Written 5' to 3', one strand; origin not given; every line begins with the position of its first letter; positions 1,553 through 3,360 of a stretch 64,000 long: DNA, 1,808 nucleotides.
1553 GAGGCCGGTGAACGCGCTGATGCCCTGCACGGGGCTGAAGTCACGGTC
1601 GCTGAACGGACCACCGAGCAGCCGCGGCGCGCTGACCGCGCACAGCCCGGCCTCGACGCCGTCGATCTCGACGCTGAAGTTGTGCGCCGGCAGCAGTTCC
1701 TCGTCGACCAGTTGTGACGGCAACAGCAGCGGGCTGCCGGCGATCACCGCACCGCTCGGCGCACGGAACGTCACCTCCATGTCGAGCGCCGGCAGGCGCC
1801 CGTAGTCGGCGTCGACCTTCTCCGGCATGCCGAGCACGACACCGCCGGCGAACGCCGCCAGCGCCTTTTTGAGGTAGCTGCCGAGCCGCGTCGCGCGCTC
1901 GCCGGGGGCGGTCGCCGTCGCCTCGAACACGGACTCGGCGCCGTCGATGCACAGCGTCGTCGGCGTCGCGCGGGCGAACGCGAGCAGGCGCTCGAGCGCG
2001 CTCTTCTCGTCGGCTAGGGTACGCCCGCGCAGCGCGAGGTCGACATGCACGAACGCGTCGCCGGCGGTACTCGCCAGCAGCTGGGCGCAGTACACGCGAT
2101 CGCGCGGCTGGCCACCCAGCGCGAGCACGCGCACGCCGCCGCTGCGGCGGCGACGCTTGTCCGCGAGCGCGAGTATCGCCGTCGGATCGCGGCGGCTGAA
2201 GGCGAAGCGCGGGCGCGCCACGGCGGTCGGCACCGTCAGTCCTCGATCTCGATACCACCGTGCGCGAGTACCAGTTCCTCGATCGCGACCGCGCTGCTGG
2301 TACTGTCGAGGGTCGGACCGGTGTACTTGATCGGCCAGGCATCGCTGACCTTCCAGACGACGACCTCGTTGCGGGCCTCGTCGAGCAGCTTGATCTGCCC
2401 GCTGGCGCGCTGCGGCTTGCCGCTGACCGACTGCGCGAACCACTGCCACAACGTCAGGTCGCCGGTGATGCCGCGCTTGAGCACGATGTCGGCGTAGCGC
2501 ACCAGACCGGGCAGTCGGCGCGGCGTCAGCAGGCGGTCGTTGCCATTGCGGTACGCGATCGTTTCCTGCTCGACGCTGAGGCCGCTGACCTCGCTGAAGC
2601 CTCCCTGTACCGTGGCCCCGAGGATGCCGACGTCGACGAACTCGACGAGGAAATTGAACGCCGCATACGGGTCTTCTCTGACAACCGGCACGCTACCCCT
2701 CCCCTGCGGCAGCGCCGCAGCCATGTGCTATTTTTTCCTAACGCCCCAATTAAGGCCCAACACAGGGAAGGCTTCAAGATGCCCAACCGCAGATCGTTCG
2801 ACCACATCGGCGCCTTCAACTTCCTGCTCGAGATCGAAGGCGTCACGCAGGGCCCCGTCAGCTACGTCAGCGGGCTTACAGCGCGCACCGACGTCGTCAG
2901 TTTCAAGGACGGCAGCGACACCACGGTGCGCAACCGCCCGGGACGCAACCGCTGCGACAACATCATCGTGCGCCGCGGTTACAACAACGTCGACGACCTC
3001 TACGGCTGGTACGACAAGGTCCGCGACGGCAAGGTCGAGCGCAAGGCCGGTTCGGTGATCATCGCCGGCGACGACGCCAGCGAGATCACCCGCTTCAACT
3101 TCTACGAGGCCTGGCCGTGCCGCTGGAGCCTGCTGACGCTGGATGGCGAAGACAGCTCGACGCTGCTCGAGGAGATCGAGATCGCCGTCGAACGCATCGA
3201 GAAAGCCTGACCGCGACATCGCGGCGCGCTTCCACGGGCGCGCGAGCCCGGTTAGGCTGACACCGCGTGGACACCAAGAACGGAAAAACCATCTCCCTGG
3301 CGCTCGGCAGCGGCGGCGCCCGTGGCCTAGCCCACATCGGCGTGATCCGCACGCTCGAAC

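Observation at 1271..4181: Orphan tail-tube trio plus patatin lipase, with no sheath, baseplate or capsid: a candidate undescribed module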

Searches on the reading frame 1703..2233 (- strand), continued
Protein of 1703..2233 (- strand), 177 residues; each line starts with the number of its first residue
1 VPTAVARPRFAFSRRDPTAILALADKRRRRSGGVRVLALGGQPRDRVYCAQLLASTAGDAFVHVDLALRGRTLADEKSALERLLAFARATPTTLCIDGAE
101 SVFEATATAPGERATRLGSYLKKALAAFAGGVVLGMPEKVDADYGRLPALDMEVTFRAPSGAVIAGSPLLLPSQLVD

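Call 49: find_encoding_contigs(protein=P0160, flank=10000, max_places=2)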
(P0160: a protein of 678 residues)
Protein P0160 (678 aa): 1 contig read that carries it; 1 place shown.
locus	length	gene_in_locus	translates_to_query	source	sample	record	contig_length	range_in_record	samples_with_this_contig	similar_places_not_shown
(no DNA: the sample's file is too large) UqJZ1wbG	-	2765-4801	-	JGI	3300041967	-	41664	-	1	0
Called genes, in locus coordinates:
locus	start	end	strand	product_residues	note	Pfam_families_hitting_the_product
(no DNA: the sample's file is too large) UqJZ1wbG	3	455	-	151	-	?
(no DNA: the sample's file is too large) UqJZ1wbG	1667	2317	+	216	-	PF00072:Response_reg (faint), PF00196:GerE, PF08281:Sigma70_r4_2 (weak)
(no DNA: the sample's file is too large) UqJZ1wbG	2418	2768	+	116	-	-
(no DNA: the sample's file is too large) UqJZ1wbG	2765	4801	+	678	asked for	PF22977:WHD, PF00004:AAA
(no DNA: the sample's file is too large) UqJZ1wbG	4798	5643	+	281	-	PF14065:Pvc16_N, PF13620:CarboxypepD_reg, PF13715:CarbopepD_reg_2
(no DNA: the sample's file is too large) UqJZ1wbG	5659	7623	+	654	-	PF04984:Phage_sheath_1, PF17482:Phage_sheath_1C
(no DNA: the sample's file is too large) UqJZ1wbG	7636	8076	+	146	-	PF06841:Phage_T4_gp19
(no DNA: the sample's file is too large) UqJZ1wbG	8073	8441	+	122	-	-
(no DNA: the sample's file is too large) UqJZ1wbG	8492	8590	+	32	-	-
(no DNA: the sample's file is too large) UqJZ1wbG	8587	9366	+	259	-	PF13699:eCIS_core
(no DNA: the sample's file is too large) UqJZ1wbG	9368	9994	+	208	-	PF19266:CIS_tube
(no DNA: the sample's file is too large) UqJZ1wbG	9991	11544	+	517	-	PF04717:Phage_base_V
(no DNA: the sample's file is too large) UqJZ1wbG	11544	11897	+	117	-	-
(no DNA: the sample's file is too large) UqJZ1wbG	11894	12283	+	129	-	PF04965:GPW_gp25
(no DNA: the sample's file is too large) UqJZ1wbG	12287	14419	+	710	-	-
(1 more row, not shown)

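Call 69: search_protein_families(library=pfam, alignment_id=A4, max_evalue=0.00001)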
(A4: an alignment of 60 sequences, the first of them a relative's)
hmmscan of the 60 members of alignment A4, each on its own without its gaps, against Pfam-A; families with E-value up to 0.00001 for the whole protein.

A. member 1, P0160 (678 aa): 2 families
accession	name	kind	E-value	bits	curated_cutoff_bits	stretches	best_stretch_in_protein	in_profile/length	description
PF22977.2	WHD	-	5.2e-29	101.9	27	1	76-199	96-221/221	Winged helix domain, variant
PF00004.35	AAA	-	1.1e-27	97.6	21.2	1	466-591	1-130/131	ATPase family associated with various cellular activities (AAA)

B. families by the number of members that match (of 60 scanned): 33 families (the first 25 are shown)
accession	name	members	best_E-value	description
PF00004.35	AAA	60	2.2e-90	ATPase family associated with various cellular activities (AAA)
PF22977.2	WHD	34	1.4e-43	Winged helix domain, variant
PF13191.12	AAA_16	4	4.8e-18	AAA ATPase domain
PF13401.12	AAA_22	4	1e-13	AAA domain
PF07728.20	AAA_5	2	1e-15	AAA domain (dynein-related subfamily)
PF13671.12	AAA_33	2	5.5e-11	AAA domain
PF20720.3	nSTAND3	2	1.8e-10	Novel STAND NTPase 3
PF05496.18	RuvB_N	2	1.9e-10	Holliday junction DNA helicase RuvB P-loop domain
PF06068.19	TIP49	2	2.5e-08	TIP49 P-loop domain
PF00910.28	RNA_helicase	2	3.3e-08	RNA helicase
PF13238.12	AAA_18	1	1.7e-13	AAA domain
PF13521.12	AAA_28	1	1.3e-12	AAA domain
PF14532.12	Sigma54_activ_2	1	9.7e-11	Sigma-54 interaction domain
PF13173.12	AAA_14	1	2.5e-10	AAA domain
PF07724.20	AAA_2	1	1e-09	AAA domain (Cdc48 subfamily)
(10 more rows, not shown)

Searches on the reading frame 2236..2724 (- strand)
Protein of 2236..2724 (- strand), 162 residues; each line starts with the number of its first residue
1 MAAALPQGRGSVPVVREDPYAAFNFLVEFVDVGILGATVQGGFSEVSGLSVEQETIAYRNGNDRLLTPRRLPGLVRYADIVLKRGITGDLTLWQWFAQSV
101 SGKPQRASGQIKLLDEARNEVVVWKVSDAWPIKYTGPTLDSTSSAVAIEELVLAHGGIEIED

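Call 3: search_protein_families(library=pfam, proteins=[window:2236-2724:-], max_evalue=0.1)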
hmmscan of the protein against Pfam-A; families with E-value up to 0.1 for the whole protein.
window:2236-2724:- (162 aa): 1 family
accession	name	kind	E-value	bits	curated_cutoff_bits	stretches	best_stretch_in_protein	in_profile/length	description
PF06841.18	Phage_T4_gp19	-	8.1e-39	132.9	28.2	1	22-158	2-133/134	T4-like virus tail tube protein gp19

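Call 4: search_protein_families(library=ncbifam, proteins=[window:2236-2724:-], max_evalue=0.1)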
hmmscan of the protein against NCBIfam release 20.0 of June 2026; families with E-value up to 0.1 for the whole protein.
window:2236-2724:- (162 aa): 3 families
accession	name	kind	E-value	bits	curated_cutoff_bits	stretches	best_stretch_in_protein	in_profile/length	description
TIGR02241.1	TIGR02241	subfamily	2e-32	111.9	62.4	1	17-160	1-140/141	conserved hypothetical phage tail region protein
NF053770.1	CIS5_fam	equivalog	7e-27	93.9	260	1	16-155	4-137/148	CIS5 family contractile injection system inner tube adaptor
NF053769.1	CIS1_fam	equivalog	3.6e-10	40.2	220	1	32-154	14-141/150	CIS1 family contractile injection system inner tube protein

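Call 10: search_protein_families(library=padloc, proteins=[window:2236-2724:-], max_evalue=0.1)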
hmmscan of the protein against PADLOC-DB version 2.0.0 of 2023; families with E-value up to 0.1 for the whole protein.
window:2236-2724:- (162 aa): 0 families

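Call 23: find_homologous_proteins(query=window:2236-2724:-, max_evalue=1e-10)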
Query window:2236-2724:- (162 aa): 367 proteins with E <= 1e-10 among 491 candidates; the best 120 are listed.
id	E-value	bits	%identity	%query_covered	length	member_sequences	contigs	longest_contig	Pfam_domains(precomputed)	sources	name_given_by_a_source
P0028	1.1e-100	352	100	100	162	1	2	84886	PF06841.19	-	-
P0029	1.0e-63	232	68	93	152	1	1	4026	PF06841.19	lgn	-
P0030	5.8e-62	226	66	93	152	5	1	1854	PF06841.19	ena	-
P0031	6.7e-62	226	67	93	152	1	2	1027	PF06841.19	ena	-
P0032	1.1e-61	225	67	93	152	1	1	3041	PF06841.19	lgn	-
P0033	1.1e-61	225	66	93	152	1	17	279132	PF06841.19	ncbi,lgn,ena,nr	ncbi:MAG: phage tail protein [Gammaproteobacteria bacterium]|nr:phage tail protein [Gammaproteobacte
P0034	8.0e-61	222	66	93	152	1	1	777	PF06841.19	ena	-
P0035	1.8e-60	221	67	93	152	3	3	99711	PF06841.19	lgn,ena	-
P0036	1.1e-59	219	65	93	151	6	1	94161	PF06841.19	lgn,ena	-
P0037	4.8e-59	217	65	93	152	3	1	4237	PF06841.19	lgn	-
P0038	1.7e-56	208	63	94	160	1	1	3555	PF06841.19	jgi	jgi:phage tail-like protein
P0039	2.7e-56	208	63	93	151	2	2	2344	PF06841.19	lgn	-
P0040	1.3e-52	196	61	91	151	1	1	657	PF06841.19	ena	-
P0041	2.4e-51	192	61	91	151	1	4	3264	PF06841.19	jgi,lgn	-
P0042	4.6e-48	181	56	92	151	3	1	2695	PF06841.19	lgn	-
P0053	4.2e-40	155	49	90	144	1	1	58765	PF06841.19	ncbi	-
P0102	9.0e-37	144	51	91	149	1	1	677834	PF06841.19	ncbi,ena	-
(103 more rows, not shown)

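Call 24: find_encoding_contigs(protein=P0053, flank=10000, max_places=2)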
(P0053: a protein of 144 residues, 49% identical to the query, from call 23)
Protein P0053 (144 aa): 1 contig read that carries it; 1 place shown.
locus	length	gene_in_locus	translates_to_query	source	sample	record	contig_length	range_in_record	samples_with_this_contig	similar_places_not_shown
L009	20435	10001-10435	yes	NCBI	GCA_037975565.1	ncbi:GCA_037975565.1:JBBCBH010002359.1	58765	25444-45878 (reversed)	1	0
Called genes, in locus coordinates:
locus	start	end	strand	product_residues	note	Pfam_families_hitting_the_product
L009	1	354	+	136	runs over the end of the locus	PF09537:DUF2383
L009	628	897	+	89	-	PF10041:DUF2277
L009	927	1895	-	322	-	-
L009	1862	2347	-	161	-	PF15500:Ntox1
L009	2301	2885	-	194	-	-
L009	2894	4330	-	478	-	PF13699:eCIS_core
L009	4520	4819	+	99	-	PF11950:DUF3467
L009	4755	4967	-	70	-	-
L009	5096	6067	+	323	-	PF08614:ATG16 (weak)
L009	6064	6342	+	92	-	-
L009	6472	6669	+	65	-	PF14065:Pvc16_N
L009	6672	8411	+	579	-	PF01833:TIG (weak), PF20144:TIG_SUH (faint), PF01833:TIG (weak)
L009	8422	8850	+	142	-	-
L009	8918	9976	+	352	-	PF04984:Phage_sheath_1, PF17482:Phage_sheath_1C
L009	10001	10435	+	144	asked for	PF06841:Phage_T4_gp19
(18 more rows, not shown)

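Call 25: find_encoding_contigs(protein=P0102, flank=10000, max_places=2)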
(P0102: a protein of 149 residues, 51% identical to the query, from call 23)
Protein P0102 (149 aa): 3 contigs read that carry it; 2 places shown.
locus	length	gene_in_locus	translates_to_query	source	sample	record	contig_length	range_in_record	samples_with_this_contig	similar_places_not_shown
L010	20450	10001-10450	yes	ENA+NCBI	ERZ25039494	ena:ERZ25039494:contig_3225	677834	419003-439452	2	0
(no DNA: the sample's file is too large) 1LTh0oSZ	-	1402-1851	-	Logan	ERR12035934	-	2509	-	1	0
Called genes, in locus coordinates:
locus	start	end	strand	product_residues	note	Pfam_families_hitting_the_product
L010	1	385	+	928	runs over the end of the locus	PF00593:TonB_dep_Rec_b-barrel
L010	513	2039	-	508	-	PF01266:DAO (weak), PF04820:Trp_halogenase, PF07992:Pyr_redox_2 (faint)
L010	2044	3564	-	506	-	PF04820:Trp_halogenase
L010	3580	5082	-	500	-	PF01266:DAO (weak), PF04820:Trp_halogenase, PF13454:NAD_binding_9 (faint)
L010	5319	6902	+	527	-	PF00135:COesterase, PF20434:BD-FAE (faint), PF07859:Abhydrolase_3 (faint)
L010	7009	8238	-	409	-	PF07350:Gig2-like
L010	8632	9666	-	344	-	PF01832:Glucosaminidase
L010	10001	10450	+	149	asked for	PF06841:Phage_T4_gp19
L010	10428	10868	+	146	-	-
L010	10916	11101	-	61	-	-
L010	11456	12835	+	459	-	PF00497:SBP_bac_3, PF01464:SLT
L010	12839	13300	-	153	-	PF00383:dCMP_cyt_deam_1, PF14437:MafB19-deam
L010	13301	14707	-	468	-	PF00117:GATase, PF07722:Peptidase_C26, PF02540:NAD_synthase, PF00958:GMP_synt_C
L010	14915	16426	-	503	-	PF00478:IMPDH, PF00571:CBS, PF03060:NMO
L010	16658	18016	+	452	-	PF13742:tRNA_anti_2, PF01336:tRNA_anti-codon, PF02601:Exonuc_VII_L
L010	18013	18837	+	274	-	PF01551:Peptidase_M23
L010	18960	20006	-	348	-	PF00561:Abhydrolase_1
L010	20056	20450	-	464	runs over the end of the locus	PF00350:Dynamin_N (faint), PF01926:MMR_HSR1, PF02421:FeoB_N, PF00009:GTP_EFTU, PF01926:MMR_HSR1, PF02421:FeoB_N, PF04548:AIG1 (weak), PF14714:KH_dom-like, +3 more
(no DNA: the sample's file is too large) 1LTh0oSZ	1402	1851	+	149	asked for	PF06841:Phage_T4_gp19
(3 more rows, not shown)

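Call 46: search_protein_families(library=ncbifam, proteins=[L010:10428-10868:+], max_evalue=0.01)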
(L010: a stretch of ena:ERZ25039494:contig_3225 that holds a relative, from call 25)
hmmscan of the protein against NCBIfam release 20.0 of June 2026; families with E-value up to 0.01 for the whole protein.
L010:10428-10868:+ (146 aa): 0 families

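Call 78: predict_structure(alignment_id=A5)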
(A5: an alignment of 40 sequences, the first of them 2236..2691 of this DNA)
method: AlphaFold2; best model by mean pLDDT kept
length: 151 residues; sequences in the alignment: 40
mean_pLDDT: 77.7   pTM: 0.71
mean pLDDT of the five models: 77.7, 76.7, 75.7, 75.3, 72.0
residues with pLDDT >= 90: 40; 70-90: 65; 50-70: 41; < 50: 5
segments of 3 or more residues with pLDDT < 50: 1-5
pLDDT, mean of each block of 10 residues (from residue 1): 49 85 79 86 61 57 76 83 84 89 88 92 72 75 91 69
secondary structure, 60 per line:
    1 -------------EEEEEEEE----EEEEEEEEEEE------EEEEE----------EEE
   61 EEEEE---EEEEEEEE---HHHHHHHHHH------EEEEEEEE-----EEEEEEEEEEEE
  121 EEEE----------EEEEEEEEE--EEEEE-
elements in order: E14-21 E26-36 E43-47 E58-65 E69-76 H80-89 E96-103 E109-124 E135-143 E146-150

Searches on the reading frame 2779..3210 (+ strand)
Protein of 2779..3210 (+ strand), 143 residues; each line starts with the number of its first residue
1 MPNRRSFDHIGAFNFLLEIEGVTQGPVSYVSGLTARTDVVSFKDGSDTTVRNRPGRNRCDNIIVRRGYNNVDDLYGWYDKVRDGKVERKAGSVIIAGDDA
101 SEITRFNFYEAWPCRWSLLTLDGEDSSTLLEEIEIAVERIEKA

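Call 3: search_protein_families(library=pfam, proteins=[window:2779-3210:+], max_evalue=0.1)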
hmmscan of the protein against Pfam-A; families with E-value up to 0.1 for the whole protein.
window:2779-3210:+ (143 aa): 1 family
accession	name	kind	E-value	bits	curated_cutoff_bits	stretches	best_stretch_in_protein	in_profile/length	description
PF06841.18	Phage_T4_gp19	-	1.1e-26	93.6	28.2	1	12-141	2-134/134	T4-like virus tail tube protein gp19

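Call 4: search_protein_families(library=ncbifam, proteins=[window:2779-3210:+], max_evalue=0.1)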
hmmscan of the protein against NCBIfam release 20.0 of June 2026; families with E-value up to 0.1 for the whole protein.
window:2779-3210:+ (143 aa): 3 families
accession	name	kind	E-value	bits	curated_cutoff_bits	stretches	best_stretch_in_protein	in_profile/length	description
TIGR02241.1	TIGR02241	subfamily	1.2e-22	80.2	62.4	1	9-141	3-139/141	conserved hypothetical phage tail region protein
NF053770.1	CIS5_fam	equivalog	2.4e-15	56.5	260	1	11-142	9-142/148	CIS5 family contractile injection system inner tube adaptor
NF053769.1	CIS1_fam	equivalog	1.9e-05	24.9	220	1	10-128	7-129/150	CIS1 family contractile injection system inner tube protein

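Call 10: search_protein_families(library=padloc, proteins=[window:2779-3210:+], max_evalue=0.1)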
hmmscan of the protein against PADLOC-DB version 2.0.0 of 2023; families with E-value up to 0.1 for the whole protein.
window:2779-3210:+ (143 aa): 0 families
